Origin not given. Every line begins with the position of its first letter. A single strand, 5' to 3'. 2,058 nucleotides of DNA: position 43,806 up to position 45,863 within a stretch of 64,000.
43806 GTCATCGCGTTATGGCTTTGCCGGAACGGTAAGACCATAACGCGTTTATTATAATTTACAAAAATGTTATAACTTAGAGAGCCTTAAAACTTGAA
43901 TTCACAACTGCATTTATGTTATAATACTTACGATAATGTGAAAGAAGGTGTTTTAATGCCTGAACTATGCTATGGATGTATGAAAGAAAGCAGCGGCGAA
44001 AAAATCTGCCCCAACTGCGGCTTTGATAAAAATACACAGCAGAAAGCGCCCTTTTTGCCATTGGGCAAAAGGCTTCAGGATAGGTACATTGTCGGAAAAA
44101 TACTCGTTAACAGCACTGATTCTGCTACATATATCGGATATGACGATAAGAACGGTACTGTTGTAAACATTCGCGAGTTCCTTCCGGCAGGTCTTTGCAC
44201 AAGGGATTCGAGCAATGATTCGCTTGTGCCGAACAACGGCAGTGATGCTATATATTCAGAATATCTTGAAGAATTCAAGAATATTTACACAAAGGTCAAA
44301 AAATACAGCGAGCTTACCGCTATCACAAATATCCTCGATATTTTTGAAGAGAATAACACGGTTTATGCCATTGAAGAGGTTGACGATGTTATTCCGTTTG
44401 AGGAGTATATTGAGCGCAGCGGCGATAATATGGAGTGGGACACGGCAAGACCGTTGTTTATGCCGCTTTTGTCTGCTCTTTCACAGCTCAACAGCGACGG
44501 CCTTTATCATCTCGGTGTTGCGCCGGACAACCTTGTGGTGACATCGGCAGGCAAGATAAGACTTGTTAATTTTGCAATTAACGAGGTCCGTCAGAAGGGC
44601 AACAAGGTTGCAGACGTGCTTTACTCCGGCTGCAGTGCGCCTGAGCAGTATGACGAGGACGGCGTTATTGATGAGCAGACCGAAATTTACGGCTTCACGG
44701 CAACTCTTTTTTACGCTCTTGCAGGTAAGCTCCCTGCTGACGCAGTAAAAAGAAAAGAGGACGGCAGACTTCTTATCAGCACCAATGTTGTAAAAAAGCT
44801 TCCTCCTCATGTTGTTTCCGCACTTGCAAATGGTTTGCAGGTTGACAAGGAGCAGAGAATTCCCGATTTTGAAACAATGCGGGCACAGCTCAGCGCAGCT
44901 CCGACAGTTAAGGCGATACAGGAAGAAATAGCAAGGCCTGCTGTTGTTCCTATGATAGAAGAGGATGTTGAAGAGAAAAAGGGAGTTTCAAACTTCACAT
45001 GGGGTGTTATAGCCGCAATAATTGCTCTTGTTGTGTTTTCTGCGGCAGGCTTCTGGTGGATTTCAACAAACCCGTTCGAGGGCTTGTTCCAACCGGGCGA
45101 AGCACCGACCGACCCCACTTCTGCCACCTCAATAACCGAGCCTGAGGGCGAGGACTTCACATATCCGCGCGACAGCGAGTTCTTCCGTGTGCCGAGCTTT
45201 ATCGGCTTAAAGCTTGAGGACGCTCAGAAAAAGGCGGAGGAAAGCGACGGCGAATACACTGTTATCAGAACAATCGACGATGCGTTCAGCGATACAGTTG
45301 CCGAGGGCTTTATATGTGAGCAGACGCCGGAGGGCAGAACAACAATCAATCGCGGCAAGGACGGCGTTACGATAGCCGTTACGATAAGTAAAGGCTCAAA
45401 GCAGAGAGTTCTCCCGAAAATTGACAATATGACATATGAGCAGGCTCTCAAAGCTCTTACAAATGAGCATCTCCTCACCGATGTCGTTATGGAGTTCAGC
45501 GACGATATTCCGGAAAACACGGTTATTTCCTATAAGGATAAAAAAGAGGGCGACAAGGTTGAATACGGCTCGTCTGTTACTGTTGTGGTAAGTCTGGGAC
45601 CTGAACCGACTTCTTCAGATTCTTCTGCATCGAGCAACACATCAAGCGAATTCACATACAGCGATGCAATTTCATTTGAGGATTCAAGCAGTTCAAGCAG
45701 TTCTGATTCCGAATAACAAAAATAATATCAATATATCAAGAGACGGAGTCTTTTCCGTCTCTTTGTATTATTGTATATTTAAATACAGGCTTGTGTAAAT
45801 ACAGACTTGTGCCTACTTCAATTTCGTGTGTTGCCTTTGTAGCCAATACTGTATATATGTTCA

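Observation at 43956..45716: Second PASTA-domain membrane protein with N-terminal zinc ribbon and a catalytically dead kinase domain (pseudokinase), next to spoVT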

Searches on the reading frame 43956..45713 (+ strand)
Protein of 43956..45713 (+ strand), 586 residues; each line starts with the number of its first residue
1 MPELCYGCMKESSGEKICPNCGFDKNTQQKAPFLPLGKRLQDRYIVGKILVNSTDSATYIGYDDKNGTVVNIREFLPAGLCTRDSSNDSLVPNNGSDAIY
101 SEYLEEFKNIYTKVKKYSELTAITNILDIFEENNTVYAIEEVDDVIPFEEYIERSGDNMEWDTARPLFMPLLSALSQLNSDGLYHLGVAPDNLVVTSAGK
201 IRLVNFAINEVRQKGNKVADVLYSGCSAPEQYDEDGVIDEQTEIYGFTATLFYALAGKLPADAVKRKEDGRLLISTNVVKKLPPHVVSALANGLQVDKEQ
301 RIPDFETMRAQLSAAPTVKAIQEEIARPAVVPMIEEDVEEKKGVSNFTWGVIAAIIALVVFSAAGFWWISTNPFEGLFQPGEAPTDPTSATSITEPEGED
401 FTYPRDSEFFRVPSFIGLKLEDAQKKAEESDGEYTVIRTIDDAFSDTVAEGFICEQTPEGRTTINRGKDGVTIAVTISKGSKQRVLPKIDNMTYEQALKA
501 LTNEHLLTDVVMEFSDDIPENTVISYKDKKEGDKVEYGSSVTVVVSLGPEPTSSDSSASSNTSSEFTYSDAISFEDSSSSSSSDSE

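Call 3: search_protein_families(library=pfam, proteins=[window:43956-45713:+], max_evalue=10)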
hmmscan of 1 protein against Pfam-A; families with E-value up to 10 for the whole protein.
window:43956-45713:+ (586 aa): 5 families
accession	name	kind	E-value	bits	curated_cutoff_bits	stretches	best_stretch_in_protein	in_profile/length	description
PF03793.24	PASTA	-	7.4e-19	67.9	23.2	2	411-470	2-57/64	PASTA domain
PF00069.31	Pkinase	-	1.8e-09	37.9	31.7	1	119-300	56-250/263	Protein kinase domain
PF07714.23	PK_Tyr_Ser-Thr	-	0.00012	21.9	23.1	1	105-312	46-258/258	Protein tyrosine and serine/threonine kinase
PF10907.13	DUF2749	-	0.027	14.9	25.5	1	351-386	6-42/72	Protein of unknown function (DUF2749)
PF11682.14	Zn_ribbon_11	-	0.1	12.7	24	1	4-22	7-25/37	Probable zinc-ribbon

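Call 4: search_protein_families(library=ncbifam, proteins=[window:43956-45713:+], max_evalue=10)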
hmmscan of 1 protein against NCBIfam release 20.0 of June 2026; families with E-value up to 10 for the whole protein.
window:43956-45713:+ (586 aa): 6 families
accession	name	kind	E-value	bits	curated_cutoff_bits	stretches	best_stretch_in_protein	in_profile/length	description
NF033483.0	PknB_PASTA_kin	equivalog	1.2e-28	100.5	450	2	371-555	357-504/563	Stk1 family PASTA domain-containing Ser/Thr kinase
NF038150.1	lanthi_synth_IV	equivalog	4.5e-15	55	650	1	40-321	187-463/851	class IV lanthionine synthetase LanL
NF047741.1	antiphage_MADS6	equivalog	5e-15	55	460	1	105-320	240-465/612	methylation-associated defense system protein kinase MAD6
NF052427.1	StpK7MSMEG_1200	equivalog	1.5e-05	23.7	900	1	173-371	119-320/601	serine/threonine protein kinase StpK7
NF038151.1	lanthi_synth_III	equivalog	0.049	12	575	1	169-327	343-495/833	class III lanthionine synthetase LanKC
NF058632.1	SerThrKinPrkT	equivalog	0.15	11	280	1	135-205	95-161/322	serine/threonine protein kinase PrkT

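Call 8: find_homologous_proteins(query=window:43956-45713:+, max_evalue=0.001)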
Query window:43956-45713:+ (586 aa): 2201 proteins with E <= 0.001 among 8000 candidates; the best 120 are listed.
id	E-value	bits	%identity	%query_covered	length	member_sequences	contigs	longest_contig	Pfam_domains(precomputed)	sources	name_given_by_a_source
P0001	0.0e+0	1302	99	100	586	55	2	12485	PF00069.32,PF03793.25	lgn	-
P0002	0.0e+0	1192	89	98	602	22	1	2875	PF00069.32,PF03793.25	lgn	-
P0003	0.0e+0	1184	88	98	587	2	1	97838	PF00069.32,PF03793.25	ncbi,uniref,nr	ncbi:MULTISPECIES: PASTA domain-containing protein [unclassified Ruminococcus]|uniref:PASTA domain-c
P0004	0.0e+0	1095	83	98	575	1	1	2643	PF00069.32,PF03793.25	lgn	-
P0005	0.0e+0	1094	83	98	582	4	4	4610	PF00069.32,PF03793.25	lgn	-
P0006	0.0e+0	1082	83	97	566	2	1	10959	PF00069.32,PF03793.25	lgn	-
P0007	0.0e+0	1068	82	98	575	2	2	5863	PF00069.32,PF03793.25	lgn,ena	-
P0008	0.0e+0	1061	80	94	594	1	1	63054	PF00069.32,PF03793.25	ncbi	-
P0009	0.0e+0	1058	81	94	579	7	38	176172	PF00069.32,PF03793.25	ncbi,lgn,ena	-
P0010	0.0e+0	1047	81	98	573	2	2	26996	PF00069.32,PF03793.25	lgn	-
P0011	0.0e+0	1027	80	94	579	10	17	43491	PF00069.32,PF03793.25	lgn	-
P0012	0.0e+0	1018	79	94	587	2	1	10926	PF00069.32,PF03793.25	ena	-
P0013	1.3e-287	973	73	98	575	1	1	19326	PF00069.32,PF03793.25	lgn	-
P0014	3.0e-214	731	56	96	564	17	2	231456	PF07714.24,PF00069.32,PF03793.25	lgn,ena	-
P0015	1.4e-213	728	56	96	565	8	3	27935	PF07714.24,PF00069.32,PF03793.25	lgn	-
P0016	4.8e-213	727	57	94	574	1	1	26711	PF07714.24,PF00069.32,PF03793.25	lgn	-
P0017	1.5e-209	715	56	96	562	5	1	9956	PF00069.32,PF03793.25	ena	-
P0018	3.1e-209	714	57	94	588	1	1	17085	PF07714.24,PF00069.32,PF03793.25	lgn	-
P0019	8.7e-209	713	56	95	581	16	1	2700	PF00069.32,PF03793.25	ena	-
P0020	5.5e-206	703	55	95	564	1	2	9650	PF00069.32,PF03793.25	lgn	-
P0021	2.7e-204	698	54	96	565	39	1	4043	PF00069.32,PF03793.25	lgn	-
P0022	1.1e-200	686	55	96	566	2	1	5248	PF00069.32,PF03793.25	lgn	-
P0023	8.2e-197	673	53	97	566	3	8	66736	PF00069.32,PF03793.25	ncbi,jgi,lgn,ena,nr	ncbi:MAG TPA: PASTA domain-containing protein [Clostridiales bacterium]|nr:PASTA domain-containing p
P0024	6.5e-195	667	54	94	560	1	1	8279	PF00069.32,PF03793.25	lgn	-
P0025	1.3e-190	653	53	94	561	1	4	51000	PF07714.24,PF00069.32,PF03793.25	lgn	-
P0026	3.1e-190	651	52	95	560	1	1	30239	PF07714.24,PF00069.32,PF03793.25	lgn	-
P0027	4.5e-190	651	51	98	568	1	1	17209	PF07714.24,PF00069.32,PF03793.25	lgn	-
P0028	1.0e-189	650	54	94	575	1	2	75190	PF00069.32,PF03793.25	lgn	-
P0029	8.3e-188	643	53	94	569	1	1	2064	PF07714.24,PF00069.32,PF03793.25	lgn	-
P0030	4.0e-185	635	51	97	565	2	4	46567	PF00069.32,PF03793.25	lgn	-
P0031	7.2e-185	634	52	97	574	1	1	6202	PF00069.32,PF03793.25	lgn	-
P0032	1.4e-182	626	52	95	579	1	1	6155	PF07714.24,PF00069.32,PF03793.25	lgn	-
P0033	3.1e-181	622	51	96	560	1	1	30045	PF07714.24,PF00069.32,PF03793.25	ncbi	-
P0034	2.2e-173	596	48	100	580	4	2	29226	PF07714.24,PF00069.32,PF03793.25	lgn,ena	-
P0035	5.8e-172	591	49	97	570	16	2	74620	PF07714.24,PF00069.32,PF03793.25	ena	-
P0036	8.6e-172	591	50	94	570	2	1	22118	PF07714.24,PF00069.32,PF03793.25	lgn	-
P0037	4.4e-171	588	51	94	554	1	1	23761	PF00069.32,PF03793.25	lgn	-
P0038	2.1e-169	583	46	96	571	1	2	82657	PF07714.24,PF00069.32,PF03793.25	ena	-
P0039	1.9e-168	580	46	98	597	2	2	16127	PF07714.24,PF00069.32,PF03793.25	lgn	-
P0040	3.6e-168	579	47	99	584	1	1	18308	PF07714.24,PF00069.32,PF03793.25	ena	-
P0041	7.2e-168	578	49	97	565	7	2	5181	PF07714.24,PF00069.32,PF03793.25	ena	-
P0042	2.7e-167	576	48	97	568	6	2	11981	PF07714.24,PF00069.32,PF03793.25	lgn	-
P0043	8.3e-167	574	46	97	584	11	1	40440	PF07714.24,PF00069.32,PF03793.25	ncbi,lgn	-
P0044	2.2e-166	573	48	97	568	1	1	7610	PF07714.24,PF00069.32,PF03793.25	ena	-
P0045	2.7e-166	572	48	97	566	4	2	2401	PF07714.24,PF00069.32,PF03793.25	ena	-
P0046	6.9e-166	571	47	97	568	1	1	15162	PF07714.24,PF00069.32,PF03793.25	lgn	-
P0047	8.4e-166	571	47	97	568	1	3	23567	PF07714.24,PF00069.32,PF03793.25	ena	-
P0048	9.4e-166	571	47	97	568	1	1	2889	PF07714.24,PF00069.32,PF03793.25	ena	-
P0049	1.1e-165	570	47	97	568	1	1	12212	PF07714.24,PF00069.32,PF03793.25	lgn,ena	-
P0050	6.2e-165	568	47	97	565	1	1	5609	PF07714.24,PF00069.32,PF03793.25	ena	-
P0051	8.1e-164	564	48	97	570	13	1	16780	PF07714.24,PF00069.32,PF03793.25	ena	-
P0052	3.3e-162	559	47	97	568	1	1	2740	PF07714.24,PF00069.32,PF03793.25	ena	-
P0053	2.8e-161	556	48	94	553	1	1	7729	PF07714.24,PF00069.32,PF03793.25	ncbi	-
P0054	3.5e-151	523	45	96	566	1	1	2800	PF00069.32,PF03793.25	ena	-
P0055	4.8e-151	522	45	96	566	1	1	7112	PF00069.32,PF03793.25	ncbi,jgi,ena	-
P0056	5.8e-151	522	45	96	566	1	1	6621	PF00069.32,PF03793.25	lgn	-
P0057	6.0e-150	518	45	94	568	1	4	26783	PF00069.32,PF03793.25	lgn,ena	-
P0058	7.4e-150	518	45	94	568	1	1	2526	PF00069.32,PF03793.25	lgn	-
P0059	7.5e-150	518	46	94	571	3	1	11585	PF00069.32,PF03793.25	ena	-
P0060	2.4e-149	516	45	94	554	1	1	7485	PF00069.32,PF03793.25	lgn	-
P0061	1.5e-148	514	44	96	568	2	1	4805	PF07714.24,PF00069.32,PF03793.25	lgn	-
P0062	1.9e-148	513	43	94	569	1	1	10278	PF00069.32,PF03793.25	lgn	-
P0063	2.0e-148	513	45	94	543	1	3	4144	PF07714.24,PF00069.32,PF03793.25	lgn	-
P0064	6.9e-148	512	44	95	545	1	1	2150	PF07714.24,PF00069.32,PF03793.25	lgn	-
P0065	1.5e-147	511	46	94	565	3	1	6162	PF00069.32,PF03793.25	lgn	-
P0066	2.5e-147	510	46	95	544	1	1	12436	PF07714.24,PF00069.32,PF03793.25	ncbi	-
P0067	3.7e-147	509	43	96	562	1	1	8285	PF00069.32,PF03793.25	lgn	-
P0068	5.1e-147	509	45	94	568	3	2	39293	PF00069.32,PF03793.25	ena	-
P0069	6.4e-147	508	45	94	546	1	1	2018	PF00069.32,PF03793.25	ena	-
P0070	1.2e-146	508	45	94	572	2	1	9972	PF00069.32,PF03793.25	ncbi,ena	-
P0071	2.0e-146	507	43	94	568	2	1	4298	PF00069.32,PF03793.25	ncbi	-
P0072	3.1e-146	506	44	93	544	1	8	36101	PF07714.24,PF00069.32,PF03793.25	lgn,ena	-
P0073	3.5e-146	506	45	94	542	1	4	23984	PF07714.24,PF00069.32,PF03793.25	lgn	-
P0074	3.8e-146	506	45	95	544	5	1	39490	PF07714.24,PF00069.32,PF03793.25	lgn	-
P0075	3.8e-146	506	45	94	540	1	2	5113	PF00069.32,PF03793.25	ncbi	-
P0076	4.3e-146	506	44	93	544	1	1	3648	PF07714.24,PF00069.32,PF03793.25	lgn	-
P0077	5.0e-146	506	45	94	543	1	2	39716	PF07714.24,PF00069.32,PF03793.25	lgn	-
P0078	6.2e-146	505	44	94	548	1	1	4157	PF00069.32,PF03793.25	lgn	-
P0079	6.6e-146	505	45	94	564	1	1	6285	PF00069.32,PF03793.25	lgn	-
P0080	1.0e-145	505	44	94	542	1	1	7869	PF07714.24,PF00069.32,PF03793.25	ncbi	-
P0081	1.0e-145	505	44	94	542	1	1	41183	PF07714.24,PF00069.32,PF03793.25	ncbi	-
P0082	1.0e-145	504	44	95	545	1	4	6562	PF00069.32,PF03793.25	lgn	-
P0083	1.2e-145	504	44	94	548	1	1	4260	PF00069.32,PF03793.25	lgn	-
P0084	1.2e-145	504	44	94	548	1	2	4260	PF00069.32,PF03793.25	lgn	-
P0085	1.3e-145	504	44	94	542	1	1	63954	PF07714.24,PF00069.32,PF03793.25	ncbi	-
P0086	1.6e-145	504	45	94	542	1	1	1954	PF07714.24,PF00069.32,PF03793.25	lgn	-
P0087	1.6e-145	504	44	96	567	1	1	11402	PF00069.32,PF03793.25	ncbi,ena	-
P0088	2.1e-145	503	44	93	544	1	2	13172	PF07714.24,PF00069.32,PF03793.25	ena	-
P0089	2.1e-145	503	44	94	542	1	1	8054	PF07714.24,PF00069.32,PF03793.25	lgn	-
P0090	2.4e-145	503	45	94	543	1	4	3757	PF07714.24,PF00069.32,PF03793.25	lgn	-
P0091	2.4e-145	503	44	93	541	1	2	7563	PF07714.24,PF00069.32,PF03793.25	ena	-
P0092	2.4e-145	503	44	96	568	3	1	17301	PF00069.32,PF03793.25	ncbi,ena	-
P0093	2.5e-145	503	45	94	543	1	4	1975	PF07714.24,PF00069.32,PF03793.25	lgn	-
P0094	2.5e-145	503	45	95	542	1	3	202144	PF00069.32,PF03793.25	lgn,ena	-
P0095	2.6e-145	503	45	94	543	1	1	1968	PF07714.24,PF00069.32,PF03793.25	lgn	-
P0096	2.7e-145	503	42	95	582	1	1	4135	PF07714.24,PF00069.32,PF03793.25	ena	-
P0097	3.0e-145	503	45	95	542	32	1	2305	PF00069.32,PF03793.25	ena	-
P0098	3.1e-145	503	45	95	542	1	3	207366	PF00069.32,PF03793.25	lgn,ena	-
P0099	3.3e-145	503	44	93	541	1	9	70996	PF07714.24,PF00069.32,PF03793.25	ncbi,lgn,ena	-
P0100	3.4e-145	503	45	94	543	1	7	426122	PF07714.24,PF00069.32,PF03793.25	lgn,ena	-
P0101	3.5e-145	503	45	94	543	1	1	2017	PF07714.24,PF00069.32,PF03793.25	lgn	-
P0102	3.7e-145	503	44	95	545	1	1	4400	PF00069.32,PF03793.25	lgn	-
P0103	4.1e-145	503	44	94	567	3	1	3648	PF00069.32,PF03793.25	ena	-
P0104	4.1e-145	502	44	94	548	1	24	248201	PF00069.32,PF03793.25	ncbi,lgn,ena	-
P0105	4.2e-145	502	45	95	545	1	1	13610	PF00069.32,PF03793.25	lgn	-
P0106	4.3e-145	502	45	94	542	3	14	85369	PF07714.24,PF00069.32,PF03793.25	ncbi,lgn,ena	-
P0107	4.7e-145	502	44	95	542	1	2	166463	PF00069.32,PF03793.25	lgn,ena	-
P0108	5.0e-145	502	45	95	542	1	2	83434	PF00069.32,PF03793.25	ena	-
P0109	5.1e-145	502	45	94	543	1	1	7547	PF07714.24,PF00069.32,PF03793.25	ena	-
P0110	5.4e-145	502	44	95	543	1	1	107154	PF07714.24,PF00069.32,PF03793.25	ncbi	-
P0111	5.4e-145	502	44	95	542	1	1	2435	PF00069.32,PF03793.25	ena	-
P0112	5.5e-145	502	45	94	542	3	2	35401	PF00069.32,PF03793.25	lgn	-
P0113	5.7e-145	502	44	95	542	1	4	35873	PF00069.32,PF03793.25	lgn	-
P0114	6.0e-145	502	45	94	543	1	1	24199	PF07714.24,PF00069.32,PF03793.25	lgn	-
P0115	6.2e-145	502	45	94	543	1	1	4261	PF07714.24,PF00069.32,PF03793.25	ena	-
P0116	6.7e-145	502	45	95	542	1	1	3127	PF00069.32,PF03793.25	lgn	-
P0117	6.9e-145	502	44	95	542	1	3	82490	PF00069.32,PF03793.25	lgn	-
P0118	7.1e-145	502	45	94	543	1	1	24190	PF07714.24,PF00069.32,PF03793.25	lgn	-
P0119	8.1e-145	502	45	93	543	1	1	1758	PF07714.24,PF00069.32,PF03793.25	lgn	-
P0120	8.1e-145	502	44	94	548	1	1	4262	PF00069.32,PF03793.25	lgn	-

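Call 21: find_encoding_contigs(protein=P0100, flank=6000, max_places=2)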
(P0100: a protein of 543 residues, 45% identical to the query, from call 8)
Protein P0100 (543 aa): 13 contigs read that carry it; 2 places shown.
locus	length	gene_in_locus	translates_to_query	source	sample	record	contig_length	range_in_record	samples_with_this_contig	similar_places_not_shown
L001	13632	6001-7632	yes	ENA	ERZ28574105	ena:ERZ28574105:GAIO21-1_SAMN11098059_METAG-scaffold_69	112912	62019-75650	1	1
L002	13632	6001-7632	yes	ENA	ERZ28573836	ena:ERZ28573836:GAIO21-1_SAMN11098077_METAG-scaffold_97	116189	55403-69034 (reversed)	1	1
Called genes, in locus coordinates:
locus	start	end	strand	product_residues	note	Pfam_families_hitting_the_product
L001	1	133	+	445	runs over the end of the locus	PF01029:NusB, PF22458:RsmF-B_ferredox, PF01728:FtsJ (weak), PF01189:Methyltr_RsmB-F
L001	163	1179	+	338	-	PF21016:RlmN_N, PF04055:Radical_SAM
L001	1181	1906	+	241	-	PF13672:PP2C_2, PF00481:PP2C (weak)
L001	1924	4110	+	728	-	PF00069:Pkinase, PF07714:PK_Tyr_Ser-Thr, PF03109:ABC1, PF14531:Kinase-like (weak), PF03793:PASTA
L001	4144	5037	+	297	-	PF16745:RsgA_N, PF03193:RsgA_GTPase, PF01926:MMR_HSR1 (weak)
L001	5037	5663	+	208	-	PF04263:TPK_catalytic, PF04265:TPK_B1_binding (faint)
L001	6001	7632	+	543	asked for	PF00069:Pkinase, PF07714:PK_Tyr_Ser-Thr, PF03793:PASTA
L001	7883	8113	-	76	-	-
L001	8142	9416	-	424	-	PF00817:IMS, PF21999:IMS_HHH_1 (weak), PF11799:IMS_C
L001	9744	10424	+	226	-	PF00156:Pribosyltran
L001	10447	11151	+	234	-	PF04002:RadC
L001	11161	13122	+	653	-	PF00270:DEAD (faint), PF04851:ResIII, PF17757:UvrB_inter, PF27431:UvrB_3rd, PF00271:Helicase_C, PF12344:UvrB, PF02151:UVR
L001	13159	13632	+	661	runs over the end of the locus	PF02518:HATPase_c (weak), PF00204:DNA_gyraseB, PF01751:Toprim, PF00986:DNA_gyraseB_C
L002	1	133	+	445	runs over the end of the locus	PF01029:NusB, PF22458:RsmF-B_ferredox, PF01728:FtsJ (weak), PF01189:Methyltr_RsmB-F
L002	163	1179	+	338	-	PF21016:RlmN_N, PF04055:Radical_SAM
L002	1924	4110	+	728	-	PF00069:Pkinase, PF07714:PK_Tyr_Ser-Thr, PF03109:ABC1, PF14531:Kinase-like (weak), PF03793:PASTA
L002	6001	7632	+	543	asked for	PF00069:Pkinase, PF07714:PK_Tyr_Ser-Thr, PF03793:PASTA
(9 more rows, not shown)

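Call 22: find_encoding_contigs(protein=P0014, flank=6000, max_places=2)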
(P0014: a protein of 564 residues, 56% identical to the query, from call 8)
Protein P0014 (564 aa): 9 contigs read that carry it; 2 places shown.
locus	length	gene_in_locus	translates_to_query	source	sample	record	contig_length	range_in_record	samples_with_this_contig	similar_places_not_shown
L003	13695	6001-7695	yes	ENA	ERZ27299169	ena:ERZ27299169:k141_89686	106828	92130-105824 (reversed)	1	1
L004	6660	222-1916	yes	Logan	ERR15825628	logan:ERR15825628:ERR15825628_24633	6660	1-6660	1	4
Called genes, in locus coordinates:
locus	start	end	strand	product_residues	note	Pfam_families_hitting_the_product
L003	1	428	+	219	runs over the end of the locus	-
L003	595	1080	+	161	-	-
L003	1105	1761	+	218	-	-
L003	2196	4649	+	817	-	PF14501:HATPase_c_5, PF11738:DUF3298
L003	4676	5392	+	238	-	PF00072:Response_reg, PF04397:LytTR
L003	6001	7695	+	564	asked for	PF00069:Pkinase, PF07714:PK_Tyr_Ser-Thr (weak), PF03793:PASTA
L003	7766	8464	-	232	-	PF12844:HTH_19, PF13560:HTH_31, PF01381:HTH_3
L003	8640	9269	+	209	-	PF00300:His_Phos_1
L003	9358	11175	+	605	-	PF00009:GTP_EFTU, PF01926:MMR_HSR1 (faint), PF22042:EF-G_D2 (weak), PF03144:GTP_EFTU_D2, PF00679:EFG_C, PF21018:BipA_C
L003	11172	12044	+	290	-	PF00929:RNase_T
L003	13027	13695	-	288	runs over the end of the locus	PF03976:PPK2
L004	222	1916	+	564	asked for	PF00069:Pkinase, PF07714:PK_Tyr_Ser-Thr (weak), PF03793:PASTA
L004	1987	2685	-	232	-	PF12844:HTH_19, PF13560:HTH_31, PF01381:HTH_3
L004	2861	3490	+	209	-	PF00300:His_Phos_1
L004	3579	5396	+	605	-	PF00009:GTP_EFTU, PF01926:MMR_HSR1 (faint), PF22042:EF-G_D2 (weak), PF03144:GTP_EFTU_D2, PF00679:EFG_C, PF21018:BipA_C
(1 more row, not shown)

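Call 23: find_encoding_contigs(protein=P0104, flank=6000, max_places=2)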
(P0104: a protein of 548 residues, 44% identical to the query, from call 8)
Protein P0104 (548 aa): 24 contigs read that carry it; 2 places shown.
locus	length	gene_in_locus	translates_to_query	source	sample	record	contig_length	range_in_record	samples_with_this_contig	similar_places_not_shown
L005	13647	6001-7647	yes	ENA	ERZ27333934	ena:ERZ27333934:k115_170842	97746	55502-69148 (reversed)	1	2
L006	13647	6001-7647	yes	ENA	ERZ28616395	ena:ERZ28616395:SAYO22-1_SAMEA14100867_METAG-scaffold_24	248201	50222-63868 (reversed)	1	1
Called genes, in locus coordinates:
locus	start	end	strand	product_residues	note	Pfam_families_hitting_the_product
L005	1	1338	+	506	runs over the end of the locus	PF01676:Metalloenzyme, PF06415:iPGM_N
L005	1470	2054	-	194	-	PF12822:ECF_trnsprt (weak), PF02632:BioY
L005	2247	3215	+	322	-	PF13177:DNA_pol3_delta2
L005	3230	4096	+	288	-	PF04468:PSP1, PF28472:PSP1_3rd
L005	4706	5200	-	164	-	-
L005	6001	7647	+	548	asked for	PF00069:Pkinase, PF03793:PASTA (weak)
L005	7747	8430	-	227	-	PF12844:HTH_19 (weak), PF13560:HTH_31, PF01381:HTH_3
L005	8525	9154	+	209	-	PF00300:His_Phos_1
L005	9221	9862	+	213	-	-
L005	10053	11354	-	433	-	PF09989:DUF2229 (faint)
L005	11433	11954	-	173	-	PF12724:Flavodoxin_5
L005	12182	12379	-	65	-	-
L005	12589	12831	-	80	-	-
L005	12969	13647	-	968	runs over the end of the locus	PF00480:ROK (faint), PF01869:BcrAD_BadFG, PF09989:DUF2229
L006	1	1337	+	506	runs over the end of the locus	PF01676:Metalloenzyme, PF06415:iPGM_N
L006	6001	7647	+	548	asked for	PF00069:Pkinase, PF03793:PASTA (weak)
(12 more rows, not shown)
